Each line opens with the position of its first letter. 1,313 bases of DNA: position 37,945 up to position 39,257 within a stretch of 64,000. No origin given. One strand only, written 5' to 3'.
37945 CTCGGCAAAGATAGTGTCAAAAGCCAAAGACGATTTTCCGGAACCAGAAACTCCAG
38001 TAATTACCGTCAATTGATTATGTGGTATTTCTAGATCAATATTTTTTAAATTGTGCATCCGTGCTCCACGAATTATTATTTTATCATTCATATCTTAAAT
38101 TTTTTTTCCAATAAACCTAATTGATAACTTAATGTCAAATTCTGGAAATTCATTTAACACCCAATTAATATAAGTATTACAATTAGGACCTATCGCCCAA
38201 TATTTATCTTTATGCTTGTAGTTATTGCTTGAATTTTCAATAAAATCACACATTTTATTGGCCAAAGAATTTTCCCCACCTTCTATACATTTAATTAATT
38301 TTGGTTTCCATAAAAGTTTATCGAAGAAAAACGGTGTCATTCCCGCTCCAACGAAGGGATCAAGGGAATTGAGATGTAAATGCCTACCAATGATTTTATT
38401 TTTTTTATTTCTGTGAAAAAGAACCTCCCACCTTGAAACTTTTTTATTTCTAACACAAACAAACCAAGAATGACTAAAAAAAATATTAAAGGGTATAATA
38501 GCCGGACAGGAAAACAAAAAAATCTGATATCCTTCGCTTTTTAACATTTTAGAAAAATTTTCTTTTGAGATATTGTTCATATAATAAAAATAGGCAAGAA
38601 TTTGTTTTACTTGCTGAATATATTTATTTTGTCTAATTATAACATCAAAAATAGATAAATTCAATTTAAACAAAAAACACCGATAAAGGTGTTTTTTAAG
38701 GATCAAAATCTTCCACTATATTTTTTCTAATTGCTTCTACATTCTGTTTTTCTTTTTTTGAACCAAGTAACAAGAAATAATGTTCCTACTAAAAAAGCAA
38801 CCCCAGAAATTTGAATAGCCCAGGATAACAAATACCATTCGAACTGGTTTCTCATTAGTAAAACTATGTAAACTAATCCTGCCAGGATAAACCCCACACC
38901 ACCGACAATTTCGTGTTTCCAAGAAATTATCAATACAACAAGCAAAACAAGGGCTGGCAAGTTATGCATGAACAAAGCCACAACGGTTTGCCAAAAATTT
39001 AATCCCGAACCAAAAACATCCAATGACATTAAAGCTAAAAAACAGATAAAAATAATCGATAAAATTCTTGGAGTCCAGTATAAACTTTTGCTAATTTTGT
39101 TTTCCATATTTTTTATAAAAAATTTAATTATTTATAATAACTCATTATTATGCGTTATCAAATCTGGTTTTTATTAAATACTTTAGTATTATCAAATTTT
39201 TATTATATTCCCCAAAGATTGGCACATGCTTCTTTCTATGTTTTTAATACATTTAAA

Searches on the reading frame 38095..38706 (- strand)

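Call 12: search_protein_families(library=pfam, proteins=[window:38095-38706:-], max_evalue=1)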
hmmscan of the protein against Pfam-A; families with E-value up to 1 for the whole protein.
window:38095-38706:- (203 aa): 1 family
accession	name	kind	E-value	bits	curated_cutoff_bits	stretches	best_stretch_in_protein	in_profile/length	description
PF12570.13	DUF3750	-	9.4e-13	49.4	25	1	72-202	14-127/128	Protein of unknown function (DUF3750)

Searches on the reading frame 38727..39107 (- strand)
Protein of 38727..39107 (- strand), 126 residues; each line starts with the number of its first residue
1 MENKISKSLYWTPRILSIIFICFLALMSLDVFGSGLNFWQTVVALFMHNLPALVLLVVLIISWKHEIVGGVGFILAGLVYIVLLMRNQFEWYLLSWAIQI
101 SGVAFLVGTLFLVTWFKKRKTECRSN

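Call 12: search_protein_families(library=pfam, proteins=[window:38727-39107:-], max_evalue=1)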
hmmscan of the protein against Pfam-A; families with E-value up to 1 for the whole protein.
window:38727-39107:- (126 aa): 2 families
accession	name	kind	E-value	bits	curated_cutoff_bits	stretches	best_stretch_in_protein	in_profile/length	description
PF24709.1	DUF7670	-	5.3e-31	107.8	29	1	3-120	2-115/118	Domain of unknown function (DUF7670)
PF16080.10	Phage_holin_2_3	-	0.34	11.4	28.8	1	95-120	25-48/56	Bacteriophage holin family HP1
